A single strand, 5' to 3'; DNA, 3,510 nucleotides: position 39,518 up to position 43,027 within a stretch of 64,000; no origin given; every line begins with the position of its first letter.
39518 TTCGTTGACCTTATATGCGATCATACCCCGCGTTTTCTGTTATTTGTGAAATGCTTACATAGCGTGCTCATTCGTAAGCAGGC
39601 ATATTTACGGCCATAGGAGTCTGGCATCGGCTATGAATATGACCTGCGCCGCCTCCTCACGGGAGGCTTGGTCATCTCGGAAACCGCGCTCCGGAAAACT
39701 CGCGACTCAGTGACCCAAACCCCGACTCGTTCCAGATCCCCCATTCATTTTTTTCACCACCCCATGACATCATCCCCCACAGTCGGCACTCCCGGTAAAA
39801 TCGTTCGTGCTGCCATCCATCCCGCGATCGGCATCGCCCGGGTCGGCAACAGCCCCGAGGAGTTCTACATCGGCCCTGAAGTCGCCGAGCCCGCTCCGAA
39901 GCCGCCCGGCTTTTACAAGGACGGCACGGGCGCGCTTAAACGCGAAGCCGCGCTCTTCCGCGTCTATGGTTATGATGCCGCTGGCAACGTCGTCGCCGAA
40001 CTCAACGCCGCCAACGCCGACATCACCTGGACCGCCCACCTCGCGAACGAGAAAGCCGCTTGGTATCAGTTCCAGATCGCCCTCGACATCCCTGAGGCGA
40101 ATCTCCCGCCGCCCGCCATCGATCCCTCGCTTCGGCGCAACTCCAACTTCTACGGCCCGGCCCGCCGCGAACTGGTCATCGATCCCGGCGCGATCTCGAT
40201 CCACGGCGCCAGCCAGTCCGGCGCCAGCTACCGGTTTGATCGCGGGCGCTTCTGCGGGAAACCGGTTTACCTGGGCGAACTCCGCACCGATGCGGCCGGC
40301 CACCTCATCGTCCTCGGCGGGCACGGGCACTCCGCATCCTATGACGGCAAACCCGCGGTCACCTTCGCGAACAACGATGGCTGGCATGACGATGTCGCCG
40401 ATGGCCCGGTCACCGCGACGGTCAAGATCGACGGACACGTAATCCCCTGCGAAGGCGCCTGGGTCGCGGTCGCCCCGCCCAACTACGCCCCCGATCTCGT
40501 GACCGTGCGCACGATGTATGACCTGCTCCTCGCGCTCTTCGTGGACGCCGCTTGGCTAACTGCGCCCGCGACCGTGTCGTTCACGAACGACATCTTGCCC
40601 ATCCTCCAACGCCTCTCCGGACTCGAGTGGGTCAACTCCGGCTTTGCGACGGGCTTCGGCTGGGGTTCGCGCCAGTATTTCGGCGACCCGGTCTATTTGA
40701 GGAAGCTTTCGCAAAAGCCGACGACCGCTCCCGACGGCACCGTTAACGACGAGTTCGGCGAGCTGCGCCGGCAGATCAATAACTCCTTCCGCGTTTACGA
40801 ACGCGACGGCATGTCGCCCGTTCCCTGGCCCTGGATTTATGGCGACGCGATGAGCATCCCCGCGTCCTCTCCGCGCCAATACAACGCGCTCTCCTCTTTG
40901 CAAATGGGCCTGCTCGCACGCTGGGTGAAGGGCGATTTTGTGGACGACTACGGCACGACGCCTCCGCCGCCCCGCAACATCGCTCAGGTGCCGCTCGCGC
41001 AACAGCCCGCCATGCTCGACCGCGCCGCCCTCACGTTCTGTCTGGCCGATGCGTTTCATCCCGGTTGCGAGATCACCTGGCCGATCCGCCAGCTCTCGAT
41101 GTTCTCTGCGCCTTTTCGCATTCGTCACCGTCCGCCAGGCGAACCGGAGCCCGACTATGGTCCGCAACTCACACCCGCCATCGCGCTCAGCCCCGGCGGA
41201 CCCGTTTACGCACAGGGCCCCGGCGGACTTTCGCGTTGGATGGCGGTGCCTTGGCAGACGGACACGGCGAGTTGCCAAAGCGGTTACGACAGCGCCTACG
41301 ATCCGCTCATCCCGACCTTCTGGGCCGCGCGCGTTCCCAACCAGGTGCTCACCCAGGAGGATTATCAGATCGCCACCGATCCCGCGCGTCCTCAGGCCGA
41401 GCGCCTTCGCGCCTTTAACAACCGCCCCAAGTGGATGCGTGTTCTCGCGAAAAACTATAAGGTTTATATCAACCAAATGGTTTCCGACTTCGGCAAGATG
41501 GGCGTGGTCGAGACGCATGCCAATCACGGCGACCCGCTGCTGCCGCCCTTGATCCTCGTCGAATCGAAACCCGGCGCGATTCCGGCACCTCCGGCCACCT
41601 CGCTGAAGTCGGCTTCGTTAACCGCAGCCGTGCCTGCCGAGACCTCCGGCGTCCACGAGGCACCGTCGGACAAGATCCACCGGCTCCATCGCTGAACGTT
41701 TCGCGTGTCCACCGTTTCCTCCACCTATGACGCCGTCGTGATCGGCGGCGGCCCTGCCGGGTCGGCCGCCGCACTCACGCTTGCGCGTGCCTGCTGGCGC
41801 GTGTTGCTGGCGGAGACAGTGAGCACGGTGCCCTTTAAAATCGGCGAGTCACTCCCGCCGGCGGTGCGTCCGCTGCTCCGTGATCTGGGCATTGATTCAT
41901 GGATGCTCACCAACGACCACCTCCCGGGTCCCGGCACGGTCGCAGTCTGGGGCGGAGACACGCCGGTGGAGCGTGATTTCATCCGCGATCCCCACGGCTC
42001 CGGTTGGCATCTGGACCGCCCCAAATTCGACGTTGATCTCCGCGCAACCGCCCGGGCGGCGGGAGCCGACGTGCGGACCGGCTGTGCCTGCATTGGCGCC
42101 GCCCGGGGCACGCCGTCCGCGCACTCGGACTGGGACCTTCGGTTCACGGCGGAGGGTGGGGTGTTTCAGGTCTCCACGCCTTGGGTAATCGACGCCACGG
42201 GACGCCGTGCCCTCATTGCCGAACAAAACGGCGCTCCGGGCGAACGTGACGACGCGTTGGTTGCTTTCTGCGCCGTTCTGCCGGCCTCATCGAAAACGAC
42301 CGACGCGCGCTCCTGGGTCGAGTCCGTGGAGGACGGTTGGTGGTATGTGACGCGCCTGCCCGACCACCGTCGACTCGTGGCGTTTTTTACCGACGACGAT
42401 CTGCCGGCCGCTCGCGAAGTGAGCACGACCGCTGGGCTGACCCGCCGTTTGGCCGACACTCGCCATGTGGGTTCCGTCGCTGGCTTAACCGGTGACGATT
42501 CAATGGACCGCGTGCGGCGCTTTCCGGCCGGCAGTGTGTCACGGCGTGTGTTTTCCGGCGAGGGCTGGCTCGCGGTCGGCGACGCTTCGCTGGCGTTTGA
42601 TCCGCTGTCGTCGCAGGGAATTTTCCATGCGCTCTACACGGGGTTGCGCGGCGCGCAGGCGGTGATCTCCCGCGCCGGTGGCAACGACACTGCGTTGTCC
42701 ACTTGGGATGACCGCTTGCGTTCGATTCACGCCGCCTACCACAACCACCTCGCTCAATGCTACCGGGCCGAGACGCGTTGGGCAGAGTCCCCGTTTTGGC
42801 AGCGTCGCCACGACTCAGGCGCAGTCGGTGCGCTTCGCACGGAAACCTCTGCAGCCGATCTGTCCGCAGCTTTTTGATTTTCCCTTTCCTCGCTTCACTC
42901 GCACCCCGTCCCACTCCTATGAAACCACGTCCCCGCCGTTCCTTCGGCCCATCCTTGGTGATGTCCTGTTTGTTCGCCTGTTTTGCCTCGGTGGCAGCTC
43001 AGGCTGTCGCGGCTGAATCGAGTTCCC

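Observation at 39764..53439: Six-gene operon coupling a CTQ amino-acid oxidase (LodAB) to an MnxG-type multicopper oxidase module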

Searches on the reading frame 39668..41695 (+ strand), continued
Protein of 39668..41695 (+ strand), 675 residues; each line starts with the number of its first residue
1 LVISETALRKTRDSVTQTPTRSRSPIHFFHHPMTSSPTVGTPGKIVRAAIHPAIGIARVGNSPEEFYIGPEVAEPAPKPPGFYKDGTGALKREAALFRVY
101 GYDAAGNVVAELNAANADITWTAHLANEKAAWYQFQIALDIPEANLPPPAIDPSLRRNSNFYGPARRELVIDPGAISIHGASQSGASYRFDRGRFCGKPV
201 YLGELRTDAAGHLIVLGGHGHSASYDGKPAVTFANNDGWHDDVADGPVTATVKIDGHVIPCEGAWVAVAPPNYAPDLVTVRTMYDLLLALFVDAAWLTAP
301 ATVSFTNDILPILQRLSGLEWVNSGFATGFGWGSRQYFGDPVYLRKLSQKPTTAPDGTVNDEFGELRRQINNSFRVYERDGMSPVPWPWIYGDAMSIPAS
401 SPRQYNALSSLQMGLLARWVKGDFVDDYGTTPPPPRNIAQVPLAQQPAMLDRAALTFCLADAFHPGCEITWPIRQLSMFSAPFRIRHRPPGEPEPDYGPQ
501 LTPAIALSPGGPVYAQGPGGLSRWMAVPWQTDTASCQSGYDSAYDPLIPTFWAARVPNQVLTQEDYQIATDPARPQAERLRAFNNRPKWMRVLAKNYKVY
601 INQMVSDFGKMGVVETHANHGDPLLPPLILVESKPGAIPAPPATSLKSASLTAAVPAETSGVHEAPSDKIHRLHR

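Call 76: get_annotated_region(hit=H65, flank=7000)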
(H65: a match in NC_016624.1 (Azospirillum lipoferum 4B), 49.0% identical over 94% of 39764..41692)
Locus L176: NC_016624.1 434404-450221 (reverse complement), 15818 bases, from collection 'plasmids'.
description: Azospirillum lipoferum 4B plasmid AZO_p5, complete sequence
organism: Azospirillum lipoferum 4B (NCBI taxid 862719)
taxonomy: Bacteria; Pseudomonadota; Alphaproteobacteria; Rhodospirillales; Azospirillaceae; Azospirillum; Azospirillum lipoferum; Azospirillum lipoferum 4B
host: -; source: -; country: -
typing (MOB-suite, as given by PLSDB): mobilizable; relaxase MOBP
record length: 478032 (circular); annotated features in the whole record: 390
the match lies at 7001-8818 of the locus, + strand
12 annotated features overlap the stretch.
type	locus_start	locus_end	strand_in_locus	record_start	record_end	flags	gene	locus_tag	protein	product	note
CDS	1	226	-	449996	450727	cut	-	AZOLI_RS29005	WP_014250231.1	TetR/AcrR family transcriptional regulator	GO:0006355 - regulation of DNA-templated transcription [Evidence IEA]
CDS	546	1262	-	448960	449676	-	btsR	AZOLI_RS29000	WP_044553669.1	two-component system response regulator BtsR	-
CDS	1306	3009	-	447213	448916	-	-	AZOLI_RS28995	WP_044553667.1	sensor histidine kinase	GO:0007165 - signal transduction [Evidence IEA]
CDS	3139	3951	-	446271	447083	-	-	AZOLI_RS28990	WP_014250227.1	polysaccharide deacetylase family protein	-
CDS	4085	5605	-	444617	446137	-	-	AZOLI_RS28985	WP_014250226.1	malonyl-CoA synthase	-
CDS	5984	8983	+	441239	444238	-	-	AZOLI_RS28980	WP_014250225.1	LodA/GoxA family CTQ-dependent oxidase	-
CDS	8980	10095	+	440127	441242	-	-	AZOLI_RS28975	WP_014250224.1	tryptophan 7-halogenase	-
CDS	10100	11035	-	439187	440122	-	-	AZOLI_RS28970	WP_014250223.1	ParB/RepB/Spo0J family partition protein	GO:0007059 - chromosome segregation [Evidence IEA]; GO:0000910 - cytokinesis [Evidence IEA]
CDS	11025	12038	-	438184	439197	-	-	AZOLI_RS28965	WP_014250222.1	AAA family ATPase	-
CDS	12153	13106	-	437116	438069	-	-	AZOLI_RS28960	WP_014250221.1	cation diffusion facilitator family transporter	-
CDS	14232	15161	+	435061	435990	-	-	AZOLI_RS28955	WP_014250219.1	replication protein RepA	-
CDS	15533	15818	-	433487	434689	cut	-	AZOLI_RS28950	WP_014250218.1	HPP family protein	-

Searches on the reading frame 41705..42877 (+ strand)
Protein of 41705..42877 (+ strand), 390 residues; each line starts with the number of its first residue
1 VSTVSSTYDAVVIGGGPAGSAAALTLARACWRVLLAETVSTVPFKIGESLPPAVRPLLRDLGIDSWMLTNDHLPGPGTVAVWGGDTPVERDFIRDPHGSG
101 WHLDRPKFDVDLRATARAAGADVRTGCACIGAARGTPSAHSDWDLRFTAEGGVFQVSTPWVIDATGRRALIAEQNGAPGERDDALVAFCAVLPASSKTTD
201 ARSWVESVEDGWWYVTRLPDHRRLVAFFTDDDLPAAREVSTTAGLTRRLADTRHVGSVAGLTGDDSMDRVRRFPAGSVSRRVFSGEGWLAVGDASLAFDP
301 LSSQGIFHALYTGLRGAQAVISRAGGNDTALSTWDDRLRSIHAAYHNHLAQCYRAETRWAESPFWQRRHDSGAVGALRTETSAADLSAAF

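Call 3: search_protein_families(library=pfam, proteins=[window:41705-42877:+], max_evalue=0.01)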
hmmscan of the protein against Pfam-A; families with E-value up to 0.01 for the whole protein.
window:41705-42877:+ (390 aa): 8 families
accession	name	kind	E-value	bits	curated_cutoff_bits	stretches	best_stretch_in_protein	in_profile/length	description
PF04820.20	Trp_halogenase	-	1.9e-18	67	21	2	99-369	151-401/458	Tryptophan halogenase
PF01494.25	FAD_binding_3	-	3.2e-09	36.9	22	1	8-306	2-304/349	FAD binding domain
PF01266.30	DAO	-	4.2e-06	27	27.9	1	9-37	1-29/353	FAD dependent oxidoreductase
PF07992.20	Pyr_redox_2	-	9.8e-05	22.3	26.1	1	8-43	1-36/291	Pyridine nucleotide-disulphide oxidoreductase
PF01134.28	GIDA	-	0.0003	20.4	22.1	1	9-36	1-28/391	Glucose inhibited division protein A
PF12831.13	FAD_oxidored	-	0.00067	19.5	27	1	9-38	1-30/416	FAD dependent oxidoreductase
PF00890.30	FAD_binding_2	-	0.00087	19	20.4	1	9-38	1-30/414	FAD binding domain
PF03486.20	HI0933_like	-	0.0033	17.3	50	1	9-46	2-39/244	HI0933-like protein Rossmann domain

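Call 4: search_protein_families(library=ncbifam, proteins=[window:41705-42877:+], max_evalue=0.01)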
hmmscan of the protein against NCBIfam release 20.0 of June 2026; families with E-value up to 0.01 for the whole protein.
window:41705-42877:+ (390 aa): 44 families (the best 25 are shown)
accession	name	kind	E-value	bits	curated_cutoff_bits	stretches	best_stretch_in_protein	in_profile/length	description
NF038174.1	maturase_GoxB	equivalog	1.6e-73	247.8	400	1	9-368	2-358/358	glycine oxidase maturase GoxB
NF038171.1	maturase_LodB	equivalog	1.8e-69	234.5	400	1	9-369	1-361/361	lysine-epsilon-oxidase maturase LodB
NF049967.1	QhpG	equivalog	2.3e-52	178.3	240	1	11-376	2-345/423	flavin-dependent monooxygenase QhpG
NF033113.0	halo_ClmS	equivalog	4.1e-25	88.3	900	1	10-369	5-374/570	chloramphenicol-biosynthetic FADH2-dependent halogenase CmlS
TIGR02032.1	GG-red-SF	subfamily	3.5e-21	76.2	158.8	1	8-319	1-296/297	geranylgeranyl reductase family protein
TIGR02023.1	BchP-ChlP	subfamily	1.1e-13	51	343.3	1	8-349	1-328/388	geranylgeranyl diphosphate reductase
NF045655.1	MkRedMenJ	equivalog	3.6e-09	36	700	1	7-137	4-133/406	menaquinone reductase MenJ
NF041160.1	DGGPL_Thplmales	equivalog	9.9e-09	34.6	780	1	7-130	3-125/396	digeranylgeranylglycerophospholipid reductase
NF041080.1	DGGGPL_reductase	equivalog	3.4e-08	32.8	580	1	7-39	1-33/447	digeranylgeranylglycerophospholipid reductase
NF005951.1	PRK08020.1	equivalog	2.7e-06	26.4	590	1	7-47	2-42/388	3-demethoxyubiquinol 3-hydroxylase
NF005691.0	PRK07494.1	equivalog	3.3e-06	25.9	459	1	5-38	6-39/404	UbiH/UbiF family hydroxylase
NF003585.0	PRK05249.1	equivalog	2.4e-05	23.1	465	1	5-40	4-39/464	Si-specific NAD(P)(+) transhydrogenase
TIGR01988.1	Ubi-OHases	subfamily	4e-05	22.6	224.65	1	9-39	1-32/387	ubiquinone biosynthesis hydroxylase, UbiH/UbiF/VisC/COQ6 family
NF041385.1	Dggglyphlred_Halo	equivalog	4.8e-05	22.1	700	0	5-40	2-37/405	digeranylgeranylglycerophospholipid reductase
NF004829.0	PRK06183.1-3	subfamily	6.6e-05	21.8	390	1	5-168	6-174/520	bifunctional 3-(3-hydroxy-phenyl)propionate/3-hydroxycinnamic acid hydroxylase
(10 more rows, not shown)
